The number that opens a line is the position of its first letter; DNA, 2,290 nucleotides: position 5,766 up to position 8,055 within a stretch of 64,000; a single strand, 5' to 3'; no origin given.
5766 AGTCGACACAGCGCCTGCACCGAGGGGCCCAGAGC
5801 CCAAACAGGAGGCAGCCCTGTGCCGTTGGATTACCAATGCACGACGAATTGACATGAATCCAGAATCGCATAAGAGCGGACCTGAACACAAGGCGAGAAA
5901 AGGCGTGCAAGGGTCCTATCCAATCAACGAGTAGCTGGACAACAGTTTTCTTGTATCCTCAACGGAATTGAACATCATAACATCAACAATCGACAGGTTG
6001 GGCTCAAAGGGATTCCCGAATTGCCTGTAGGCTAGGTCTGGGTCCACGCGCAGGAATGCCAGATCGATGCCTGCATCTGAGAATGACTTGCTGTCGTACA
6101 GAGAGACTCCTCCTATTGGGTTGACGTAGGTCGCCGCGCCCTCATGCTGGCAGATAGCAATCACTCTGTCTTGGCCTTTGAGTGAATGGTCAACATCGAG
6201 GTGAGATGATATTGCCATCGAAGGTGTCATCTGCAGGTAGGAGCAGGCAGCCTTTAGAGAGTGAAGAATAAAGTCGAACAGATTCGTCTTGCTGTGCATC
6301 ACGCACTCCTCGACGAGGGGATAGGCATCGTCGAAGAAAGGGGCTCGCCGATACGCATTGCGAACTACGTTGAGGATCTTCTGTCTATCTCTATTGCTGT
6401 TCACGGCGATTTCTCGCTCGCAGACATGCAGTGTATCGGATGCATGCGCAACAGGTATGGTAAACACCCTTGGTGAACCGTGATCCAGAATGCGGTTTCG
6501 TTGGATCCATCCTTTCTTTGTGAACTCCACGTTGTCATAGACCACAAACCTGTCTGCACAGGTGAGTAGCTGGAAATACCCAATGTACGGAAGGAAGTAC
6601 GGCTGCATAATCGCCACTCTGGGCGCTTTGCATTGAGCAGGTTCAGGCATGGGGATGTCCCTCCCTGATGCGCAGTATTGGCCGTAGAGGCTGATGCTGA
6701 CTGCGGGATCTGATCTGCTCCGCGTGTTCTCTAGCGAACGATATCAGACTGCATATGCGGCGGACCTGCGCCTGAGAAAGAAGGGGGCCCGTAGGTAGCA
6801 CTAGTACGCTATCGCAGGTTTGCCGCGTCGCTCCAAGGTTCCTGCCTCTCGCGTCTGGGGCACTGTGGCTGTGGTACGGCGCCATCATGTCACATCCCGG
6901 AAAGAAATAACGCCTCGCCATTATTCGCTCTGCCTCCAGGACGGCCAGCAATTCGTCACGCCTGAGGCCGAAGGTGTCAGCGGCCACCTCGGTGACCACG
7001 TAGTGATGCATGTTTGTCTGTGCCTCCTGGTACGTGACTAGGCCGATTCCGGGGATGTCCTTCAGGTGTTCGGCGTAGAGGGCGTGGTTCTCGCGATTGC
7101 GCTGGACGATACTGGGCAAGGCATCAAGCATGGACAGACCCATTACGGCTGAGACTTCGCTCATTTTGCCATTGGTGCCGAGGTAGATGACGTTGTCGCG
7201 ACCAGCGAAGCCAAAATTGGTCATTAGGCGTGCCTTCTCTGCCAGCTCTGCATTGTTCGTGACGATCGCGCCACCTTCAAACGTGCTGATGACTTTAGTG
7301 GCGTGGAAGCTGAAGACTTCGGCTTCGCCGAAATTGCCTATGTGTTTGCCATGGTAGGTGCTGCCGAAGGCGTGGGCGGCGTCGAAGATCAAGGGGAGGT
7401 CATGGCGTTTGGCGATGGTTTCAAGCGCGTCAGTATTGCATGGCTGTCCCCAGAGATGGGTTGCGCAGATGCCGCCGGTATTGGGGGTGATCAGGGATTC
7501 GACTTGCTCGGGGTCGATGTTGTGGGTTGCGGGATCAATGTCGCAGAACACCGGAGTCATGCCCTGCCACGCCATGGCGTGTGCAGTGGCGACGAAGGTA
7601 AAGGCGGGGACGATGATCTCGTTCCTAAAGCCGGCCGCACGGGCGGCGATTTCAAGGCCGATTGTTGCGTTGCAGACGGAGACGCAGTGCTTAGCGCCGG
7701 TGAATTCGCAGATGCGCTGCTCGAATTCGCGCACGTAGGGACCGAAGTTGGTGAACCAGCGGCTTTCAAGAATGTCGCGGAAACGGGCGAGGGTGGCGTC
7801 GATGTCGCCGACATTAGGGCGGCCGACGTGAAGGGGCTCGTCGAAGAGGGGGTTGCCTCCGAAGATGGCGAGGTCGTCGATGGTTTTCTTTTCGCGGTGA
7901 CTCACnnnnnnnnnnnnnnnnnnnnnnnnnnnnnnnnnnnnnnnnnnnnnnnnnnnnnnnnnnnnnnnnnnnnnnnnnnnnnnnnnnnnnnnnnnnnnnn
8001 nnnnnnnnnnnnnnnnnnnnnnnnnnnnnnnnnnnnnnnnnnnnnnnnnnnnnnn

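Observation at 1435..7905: Sugar-tailoring operon combining DegT, WbqC, TylF-type OMT, radical-SAM/SPASM, BKACE (DUF849) and NeuD-like acyltransferase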

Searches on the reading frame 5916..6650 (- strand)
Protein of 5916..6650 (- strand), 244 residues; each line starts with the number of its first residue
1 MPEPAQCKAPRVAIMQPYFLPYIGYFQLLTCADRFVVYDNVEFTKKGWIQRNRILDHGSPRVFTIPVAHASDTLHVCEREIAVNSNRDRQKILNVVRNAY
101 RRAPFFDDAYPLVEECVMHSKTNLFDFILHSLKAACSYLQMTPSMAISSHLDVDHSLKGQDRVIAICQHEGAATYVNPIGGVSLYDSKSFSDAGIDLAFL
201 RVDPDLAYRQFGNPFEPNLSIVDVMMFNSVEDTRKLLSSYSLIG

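Call 3: search_protein_families(library=pfam, proteins=[window:5916-6650:-], max_evalue=0.01)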
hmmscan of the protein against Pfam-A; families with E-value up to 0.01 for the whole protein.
window:5916-6650:- (244 aa): 1 family
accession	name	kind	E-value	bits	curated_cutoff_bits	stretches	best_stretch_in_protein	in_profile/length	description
PF08889.16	WbqC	-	3.7e-69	233.3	21.3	1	16-234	1-217/218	WbqC-like protein family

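Call 4: search_protein_families(library=ncbifam, proteins=[window:5916-6650:-], max_evalue=0.01)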
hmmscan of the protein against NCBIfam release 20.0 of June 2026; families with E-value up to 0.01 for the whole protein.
window:5916-6650:- (244 aa): 0 families

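Call 12: search_solved_structures(query=window:5916-6650:-, max_evalue=1)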
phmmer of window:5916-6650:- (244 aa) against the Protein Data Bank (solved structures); distinct sequences matched with E-value up to 1: 1.
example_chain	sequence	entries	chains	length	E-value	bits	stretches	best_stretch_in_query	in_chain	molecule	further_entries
6c43_A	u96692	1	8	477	0.67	12.9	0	93-214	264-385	Gamma-aminobutyraldehyde dehydrogenase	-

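Call 53: list_cluster_members(proteins=[P0001, P0110, window:5916-6650:-, window:2189-2857:-])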
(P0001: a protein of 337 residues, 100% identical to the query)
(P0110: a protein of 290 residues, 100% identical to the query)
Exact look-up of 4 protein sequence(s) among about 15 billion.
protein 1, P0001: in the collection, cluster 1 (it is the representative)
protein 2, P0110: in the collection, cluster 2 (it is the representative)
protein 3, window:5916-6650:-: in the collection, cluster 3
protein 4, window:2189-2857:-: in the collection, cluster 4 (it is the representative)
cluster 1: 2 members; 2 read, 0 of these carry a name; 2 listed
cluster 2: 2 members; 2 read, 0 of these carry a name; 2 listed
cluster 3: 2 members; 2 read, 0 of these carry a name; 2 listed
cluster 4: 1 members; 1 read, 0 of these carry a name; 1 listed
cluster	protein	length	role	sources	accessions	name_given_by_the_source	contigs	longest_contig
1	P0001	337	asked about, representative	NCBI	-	-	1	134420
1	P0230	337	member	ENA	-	-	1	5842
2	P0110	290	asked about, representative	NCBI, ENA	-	-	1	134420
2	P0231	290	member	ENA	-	-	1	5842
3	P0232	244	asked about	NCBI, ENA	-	-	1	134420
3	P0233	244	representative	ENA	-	-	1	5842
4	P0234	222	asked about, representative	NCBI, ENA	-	-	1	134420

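Call 54: find_homologous_proteins(query=window:5916-6650:-, max_evalue=0.00001)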
Query window:5916-6650:- (244 aa): 6348 proteins with E <= 0.00001 among 8000 candidates; the best 120 are listed.
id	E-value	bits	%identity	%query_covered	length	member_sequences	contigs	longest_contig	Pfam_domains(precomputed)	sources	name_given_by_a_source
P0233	1.1e-162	557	100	100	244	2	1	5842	PF08889.17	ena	-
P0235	1.8e-78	282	56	95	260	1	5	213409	PF08889.17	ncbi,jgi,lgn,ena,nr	ncbi:MAG TPA: WbqC family protein [Anaeromyxobacteraceae bacterium]|nr:WbqC family protein [Anaeromy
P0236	7.9e-78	280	48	95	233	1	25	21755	PF08889.17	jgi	jgi:hypothetical protein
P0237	2.0e-77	278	55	95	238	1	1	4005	PF08889.17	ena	-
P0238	2.5e-77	278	53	95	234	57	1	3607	PF08889.17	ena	-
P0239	2.6e-77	278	51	95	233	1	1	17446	PF08889.17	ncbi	-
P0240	1.7e-76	275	54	95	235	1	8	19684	PF08889.17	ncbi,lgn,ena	-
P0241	2.0e-76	275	56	95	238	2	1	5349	PF08889.17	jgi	jgi:hypothetical protein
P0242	2.9e-76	274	53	94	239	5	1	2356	PF08889.17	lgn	-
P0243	4.0e-76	274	53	95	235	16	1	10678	PF08889.17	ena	-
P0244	5.2e-76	274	50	95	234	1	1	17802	PF08889.17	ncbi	-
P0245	6.7e-76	273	49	95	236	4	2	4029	PF08889.17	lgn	-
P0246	7.0e-76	273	53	98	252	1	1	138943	PF08889.17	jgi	jgi:hypothetical protein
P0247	9.7e-76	273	56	95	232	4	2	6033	PF08889.17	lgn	-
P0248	1.4e-75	272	53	95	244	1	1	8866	PF08889.17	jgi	jgi:hypothetical protein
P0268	1.8e-74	269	55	95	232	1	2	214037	PF08889.17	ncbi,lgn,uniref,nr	ncbi:WbqC family protein [Accumulibacter sp.]|uniref:WbqC family protein n=1 Tax=Accumulibacter sp. 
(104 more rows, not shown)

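Call 63: find_encoding_contigs(protein=P0235, flank=9000, max_places=1)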
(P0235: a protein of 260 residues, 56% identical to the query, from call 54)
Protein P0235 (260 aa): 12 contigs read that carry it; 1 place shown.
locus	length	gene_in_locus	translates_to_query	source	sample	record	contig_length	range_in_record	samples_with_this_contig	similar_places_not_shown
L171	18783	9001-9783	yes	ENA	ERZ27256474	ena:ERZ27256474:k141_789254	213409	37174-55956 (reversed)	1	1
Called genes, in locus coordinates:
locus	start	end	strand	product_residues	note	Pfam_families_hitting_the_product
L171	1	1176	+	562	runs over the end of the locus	PF09899:DUF2126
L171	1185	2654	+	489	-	PF04174:CP_ATPgrasp_1, PF14403:CP_ATPgrasp_2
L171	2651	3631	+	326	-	PF04168:Alpha-E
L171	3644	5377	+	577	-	PF13230:GATase_4, PF08379:Bact_transglu_N, PF01841:Transglut_core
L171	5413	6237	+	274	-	PF00106:adh_short, PF01370:Epimerase (weak), PF08659:KR, PF13561:adh_short_C2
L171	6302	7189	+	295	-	PF00483:NTP_transferase, PF12804:NTP_transf_3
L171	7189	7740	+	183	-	PF00908:dTDP_sugar_isom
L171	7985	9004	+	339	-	PF13489:Methyltransf_23 (weak), PF08241:Methyltransf_11 (weak), PF13649:Methyltransf_25 (weak)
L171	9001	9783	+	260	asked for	PF08889:WbqC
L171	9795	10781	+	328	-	PF04041:Glyco_hydro_130 (faint), PF22847:Glyco_hydro_43_rel (faint)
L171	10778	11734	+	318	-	-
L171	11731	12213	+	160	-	PF13673:Acetyltransf_10, PF00583:Acetyltransf_1, PF13508:Acetyltransf_7, PF08445:FR47 (weak)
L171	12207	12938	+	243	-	PF13489:Methyltransf_23, PF08241:Methyltransf_11, PF08242:Methyltransf_12, PF13649:Methyltransf_25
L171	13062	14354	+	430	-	PF01041:DegT_DnrJ_EryC1, PF00155:Aminotran_1_2 (weak), PF01212:Beta_elim_lyase (faint)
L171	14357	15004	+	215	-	PF13489:Methyltransf_23 (weak), PF08241:Methyltransf_11, PF08242:Methyltransf_12 (weak), PF13649:Methyltransf_25 (weak)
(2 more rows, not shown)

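Call 64: find_encoding_contigs(protein=P0268, flank=9000, max_places=1)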
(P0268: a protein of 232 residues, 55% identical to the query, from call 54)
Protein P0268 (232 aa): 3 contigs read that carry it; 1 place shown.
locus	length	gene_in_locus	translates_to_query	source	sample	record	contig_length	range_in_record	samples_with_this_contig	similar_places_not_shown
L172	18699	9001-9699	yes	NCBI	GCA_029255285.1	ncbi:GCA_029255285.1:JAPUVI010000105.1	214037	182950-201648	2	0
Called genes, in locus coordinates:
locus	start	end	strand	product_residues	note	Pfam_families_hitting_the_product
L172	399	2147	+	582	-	PF00669:Flagellin_N, PF07196:Flagellin_IN (faint), PF00700:Flagellin_C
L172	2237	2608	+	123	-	PF03646:FlaG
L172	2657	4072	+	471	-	PF02465:FliD_N, PF07196:Flagellin_IN (weak), PF07195:FliD_C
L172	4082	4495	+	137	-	PF02561:FliS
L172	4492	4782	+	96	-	PF05400:FliT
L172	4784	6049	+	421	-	PF02120:Flg_hook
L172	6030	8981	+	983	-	PF13424:TPR_12, PF13432:TPR_16, PF13432:TPR_16, PF13424:TPR_12, PF13432:TPR_16, PF13414:TPR_11, PF13432:TPR_16, PF13432:TPR_16, +32 more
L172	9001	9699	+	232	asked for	PF08889:WbqC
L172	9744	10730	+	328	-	-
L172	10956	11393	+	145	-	-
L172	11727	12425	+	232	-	PF01895:PhoU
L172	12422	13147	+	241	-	PF00072:Response_reg, PF00486:Trans_reg_C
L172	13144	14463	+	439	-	PF13188:PAS_8 (weak), PF00512:HisKA, PF02518:HATPase_c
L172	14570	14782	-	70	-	PF07237:DUF1428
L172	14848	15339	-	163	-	PF06983:3-dmu-9_3-mt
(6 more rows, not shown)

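Call 66: predict_structure(alignment_id=A4)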
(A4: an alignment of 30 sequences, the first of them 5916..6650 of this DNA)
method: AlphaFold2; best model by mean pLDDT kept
length: 244 residues; sequences in the alignment: 30
mean_pLDDT: 91.5   pTM: 0.88
mean pLDDT of the five models: 91.5, 90.5, 90.3, 89.5, 88.2
residues with pLDDT >= 90: 187; 70-90: 48; 50-70: 9; < 50: 0
segments of 3 or more residues with pLDDT < 50: none
pLDDT, mean of each block of 10 residues (from residue 1): 76 96 95 95 76 91 87 84 93 97 97 98 96 98 96 94 97 92 90 97 80 82 96 94 92
secondary structure, 60 per line:
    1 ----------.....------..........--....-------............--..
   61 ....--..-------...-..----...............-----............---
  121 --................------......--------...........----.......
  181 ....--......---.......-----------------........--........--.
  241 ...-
elements in order: E11-15 H23-31 E34-37 H45-50 E51-56 E59-64 H86-100 H106-117 H124-138 E145-147 H159-169 E174-178 H179-184 H187-192 E196-202 H221-227 H230-237 E240-243

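Call 71: fold_search(model_id=the predicted structure, library=pdb)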
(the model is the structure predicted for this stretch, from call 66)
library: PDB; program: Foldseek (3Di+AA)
matches with E <= 10: 877; with E <= 0.001: 0
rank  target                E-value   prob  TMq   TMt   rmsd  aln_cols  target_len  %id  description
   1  4wbd                  8.3e-03  0.98  0.37  0.19   4.9       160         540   12  The crystal structure of BshC from Bacillus subtilis complexed with citrate and ADP (released 2014-12-31)
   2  6q1c                  6.7e-02  0.07  0.18  0.17  17.1       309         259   10  Apo YfeA extracted from the E. coli periplasm (released 2019-09-04)
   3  3p0j_C                7.1e-02  0.20  0.27  0.12  17.4       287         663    9  Leishmania major Tyrosyl-tRNA synthetase in complex with tyrosinol, triclinic crystal form 1 (released 2011-03-23)
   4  8vy5_B                8.6e-02  0.51  0.28  0.26   8.9       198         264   11  Crystal structure of human SAE1 (released 2025-02-19)
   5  3p0j_B                1.2e-01  0.15  0.23  0.11  17.8       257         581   10  Leishmania major Tyrosyl-tRNA synthetase in complex with tyrosinol, triclinic crystal form 1 (released 2011-03-23)
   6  6lx1_A                1.2e-01  0.06  0.15  0.09  15.0       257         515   12  Potato D-enzyme complexed with Acarbose (released 2020-08-26)
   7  4u1x_D                1.3e-01  0.28  0.22  0.08  11.8       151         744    9  Full length GluA2-kainate-(R,R)-2b complex crystal form B (released 2014-08-20)
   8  5uxu                  1.3e-01  0.07  0.20  0.18  18.6       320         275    9  YfeA from Yersinia pestis treated with EDTA during purification and crystallization (released 2017-07-12)
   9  8hmy_E                1.5e-01  0.09  0.19  0.14  19.1       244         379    9  Cryo-EM structure of the human pre-catalytic TSEN/pre-tRNA complex (released 2023-04-19)
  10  4ehy                  2.0e-01  0.07  0.19  0.16  12.0       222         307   13  Crystal structure of LpxK from Aquifex aeolicus in complex with ADP/Mg2+ at 2.2 angstrom resolution (released 2012-08-29)
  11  7pq3_BBB              2.1e-01  0.09  0.23  0.21  14.2       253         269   10  Crystal Structure of the Ring Nuclease 0811 from Sulfolobus islandicus (Sis0811) in complex with its post-catalytic  (released 2021-11-24)
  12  3p0h_B                2.7e-01  0.13  0.26  0.12  15.6       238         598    6  Leishmania major Tyrosyl-tRNA synthetase in complex with fisetin, cubic crystal form (released 2011-03-23)
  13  4ohv                  2.7e-01  0.11  0.21  0.15  16.1       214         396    9  C. Elegans Clp1 bound to AMP-PNP, and Mg2+ (released 2014-05-14)
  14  5usf_A                2.9e-01  0.11  0.26  0.11  18.0       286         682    8  Leishmania donovani tyrosyl-tRNA synthetase in complex with nanobody and inhibitor (released 2017-05-17)
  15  5i4k                  3.2e-01  0.07  0.23  0.21  15.8       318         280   10  Metal ABC transporter from Listeria monocytogenes with manganese (released 2016-02-24)
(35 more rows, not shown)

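Call 72: search_solved_structures(query=A4, max_evalue=10, show_alignments=3)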
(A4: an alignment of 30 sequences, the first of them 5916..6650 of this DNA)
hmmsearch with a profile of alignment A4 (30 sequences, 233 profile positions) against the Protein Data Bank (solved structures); distinct sequences matched with E-value up to 10: 6.
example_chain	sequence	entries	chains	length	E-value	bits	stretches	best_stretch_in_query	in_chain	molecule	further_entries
1kkh_A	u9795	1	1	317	0.025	17.7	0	112-153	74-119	Mevalonate Kinase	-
1vis_A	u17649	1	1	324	0.041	17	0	112-153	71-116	Mevalonate kinase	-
6zu5_SR0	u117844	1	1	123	0.27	14.3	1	144-230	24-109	eS17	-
2nzt_A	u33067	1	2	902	0.93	12.6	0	92-134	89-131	Hexokinase-2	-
5hg1_A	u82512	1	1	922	0.99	12.5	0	92-134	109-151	Hexokinase-2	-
5hex_A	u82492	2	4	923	0.99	12.5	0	92-134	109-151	Hexokinase-2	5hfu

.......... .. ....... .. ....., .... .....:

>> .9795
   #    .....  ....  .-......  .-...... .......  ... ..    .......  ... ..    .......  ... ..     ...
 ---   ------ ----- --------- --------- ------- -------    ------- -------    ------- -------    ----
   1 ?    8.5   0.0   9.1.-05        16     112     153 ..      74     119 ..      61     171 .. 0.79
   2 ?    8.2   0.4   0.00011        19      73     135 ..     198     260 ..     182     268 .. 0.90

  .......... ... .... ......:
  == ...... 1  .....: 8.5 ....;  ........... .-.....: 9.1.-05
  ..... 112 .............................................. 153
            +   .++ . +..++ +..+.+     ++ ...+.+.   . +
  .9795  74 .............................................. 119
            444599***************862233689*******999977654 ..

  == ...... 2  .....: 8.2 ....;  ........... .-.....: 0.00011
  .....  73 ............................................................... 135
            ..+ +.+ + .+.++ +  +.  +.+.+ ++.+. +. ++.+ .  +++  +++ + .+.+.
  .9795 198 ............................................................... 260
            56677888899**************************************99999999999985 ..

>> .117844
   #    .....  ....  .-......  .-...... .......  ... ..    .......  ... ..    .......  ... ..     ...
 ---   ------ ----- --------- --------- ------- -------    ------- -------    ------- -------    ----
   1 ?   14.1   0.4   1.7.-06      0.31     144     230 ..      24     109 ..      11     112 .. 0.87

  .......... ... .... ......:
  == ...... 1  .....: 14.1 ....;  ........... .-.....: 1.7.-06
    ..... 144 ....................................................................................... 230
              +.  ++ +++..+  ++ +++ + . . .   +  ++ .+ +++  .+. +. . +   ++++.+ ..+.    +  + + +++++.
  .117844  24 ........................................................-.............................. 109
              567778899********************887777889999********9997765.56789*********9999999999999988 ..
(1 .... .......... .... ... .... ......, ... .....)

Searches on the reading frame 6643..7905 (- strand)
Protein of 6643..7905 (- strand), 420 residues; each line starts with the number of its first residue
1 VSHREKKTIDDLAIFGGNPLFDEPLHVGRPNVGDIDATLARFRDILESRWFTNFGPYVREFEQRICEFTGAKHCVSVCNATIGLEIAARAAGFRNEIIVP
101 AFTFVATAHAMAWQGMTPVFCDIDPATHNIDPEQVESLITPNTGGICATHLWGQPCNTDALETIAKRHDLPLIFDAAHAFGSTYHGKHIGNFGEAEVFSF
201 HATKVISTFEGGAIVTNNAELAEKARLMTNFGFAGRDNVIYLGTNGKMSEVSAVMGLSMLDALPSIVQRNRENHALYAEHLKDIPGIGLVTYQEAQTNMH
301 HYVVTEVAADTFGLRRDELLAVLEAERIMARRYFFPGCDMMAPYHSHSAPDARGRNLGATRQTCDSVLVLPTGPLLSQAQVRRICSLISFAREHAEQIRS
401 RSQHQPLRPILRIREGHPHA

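Call 3: search_protein_families(library=pfam, proteins=[window:6643-7905:-], max_evalue=0.01)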
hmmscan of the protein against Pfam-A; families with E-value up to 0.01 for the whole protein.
window:6643-7905:- (420 aa): 3 families
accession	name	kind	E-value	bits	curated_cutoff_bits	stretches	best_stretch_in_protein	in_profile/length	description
PF01041.23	DegT_DnrJ_EryC1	-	8.8e-109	364.4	19.8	1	38-388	7-359/360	DegT/DnrJ/EryC1/StrS aminotransferase family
PF00155.27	Aminotran_1_2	-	3.6e-09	36.7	19.7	1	27-337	8-337/361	Aminotransferase class I and II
PF01212.27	Beta_elim_lyase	-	5.8e-09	36.1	27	1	56-302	32-283/288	Beta-eliminating lyase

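Call 4: search_protein_families(library=ncbifam, proteins=[window:6643-7905:-], max_evalue=0.01)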
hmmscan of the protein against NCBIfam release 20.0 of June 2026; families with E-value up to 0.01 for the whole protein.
window:6643-7905:- (420 aa): 12 families
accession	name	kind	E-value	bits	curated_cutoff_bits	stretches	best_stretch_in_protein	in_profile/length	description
TIGR04427.1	PLP_DesI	equivalog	1.5e-147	491.8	650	1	6-398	2-389/390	dTDP-4-dehydro-6-deoxyglucose aminotransferase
TIGR03588.1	PseC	equivalog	5.7e-69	232.9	423.5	1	42-388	17-376/380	UDP-4-amino-4,6-dideoxy-N-acetyl-beta-L-altrosamine transaminase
TIGR04181.1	NHT_00031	hypoth_equivalog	1.3e-62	211.7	420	1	41-371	15-357/359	LegC family aminotransferase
NF008658.2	PRK11658.1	equivalog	5.5e-60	203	631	1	25-388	5-373/379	UDP-4-amino-4-deoxy-L-arabinose aminotransferase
NF008687.0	PRK11706.1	equivalog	9.8e-50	169.3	375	1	41-388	16-370/375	dTDP-4-amino-4,6-dideoxygalactose transaminase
NF011936.0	PRK15407.1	equivalog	2.4e-38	131.9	423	2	50-232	60-251/440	lipopolysaccharide biosynthesis protein RfbH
TIGR02379.1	ECA_wecE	subfamily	3.8e-38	131.2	434.85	1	52-387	27-370/376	dTDP-4-amino-4,6-dideoxy-D-glucose transaminase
NF000586.1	PRK00011.1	subfamily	3.4e-06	26.1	335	1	110-226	123-241/404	serine hydroxymethyltransferase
NF004650.0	PRK05994.1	equivalog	0.00018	20.4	667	0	228-306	255-334/427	O-acetylhomoserine aminocarboxypropyltransferase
NF006096.0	PRK08248.1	equivalog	0.00063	18.5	726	1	61-209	69-215/431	homocysteine synthase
NF005526.0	PRK07179.1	equivalog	0.0012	17.5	428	1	43-188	86-228/407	alpha-hydroxyketone-type quorum-sensing autoinducer synthase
TIGR03812.1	tyr_de_CO2_Arch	equivalog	0.0052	15.7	299.4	1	93-178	106-193/375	tyrosine decarboxylase MfnA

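Call 60: search_solved_structures(query=window:6643-7905:-, max_evalue=1e-30)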
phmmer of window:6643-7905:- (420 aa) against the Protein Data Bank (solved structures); distinct sequences matched with E-value up to 1e-30: 37.
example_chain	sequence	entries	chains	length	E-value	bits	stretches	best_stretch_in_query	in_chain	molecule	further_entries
2po3_A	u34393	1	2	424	5.3e-117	394.7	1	6-406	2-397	4-dehydrase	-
3dr7_A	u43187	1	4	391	1.4e-53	185.8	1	44-386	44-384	Putative perosamine synthetase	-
3bn1_A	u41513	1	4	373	1.4e-53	185.8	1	44-386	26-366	Perosamine synthetase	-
3dr4_A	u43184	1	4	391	9.5e-53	183.1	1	44-386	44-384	Putative perosamine synthetase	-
4lc3_A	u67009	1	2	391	1.5e-48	169.2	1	36-389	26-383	Putative UDP-4-amino-4-deoxy-l-arabinose--oxoglutarate aminotransferase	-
8sng_A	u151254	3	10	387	1.1e-47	166.4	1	25-335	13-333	UDP-4-amino-4-deoxy-L-arabinose--oxoglutarate aminotransferase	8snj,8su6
3frk_A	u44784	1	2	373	2.8e-47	165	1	40-294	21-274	QdtB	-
7b0m_AAA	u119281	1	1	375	1.8e-46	162.4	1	25-344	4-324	Sugar aminotransferase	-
3nyu_A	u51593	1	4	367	2.1e-46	162.1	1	54-394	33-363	Aminotransferase WbpE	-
8gyh_B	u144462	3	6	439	2.9e-46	161.7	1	11-327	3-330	DegT/DnrJ/EryC1/StrS family aminotransferase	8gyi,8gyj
1mdo_A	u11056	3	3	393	6.5e-46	160.6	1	25-336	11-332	ArnB aminotransferase | UDP-4-amino-4-deoxy-L-arabinose--oxoglutarate aminotransferase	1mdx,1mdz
3nu7_A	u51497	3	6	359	8.8e-46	160.1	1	54-388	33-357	Aminotransferase WbpE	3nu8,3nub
3nys_A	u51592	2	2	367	1.3e-45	159.5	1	54-394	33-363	Aminotransferase WbpE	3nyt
4oca_A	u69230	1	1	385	5.1e-45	157.6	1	25-335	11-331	UDP-4-amino-4-deoxy-L-arabinose--oxoglutarate aminotransferase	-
7b0d_A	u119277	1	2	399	9.6e-44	153.4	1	43-388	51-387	Glutamine--scyllo-inositol transaminase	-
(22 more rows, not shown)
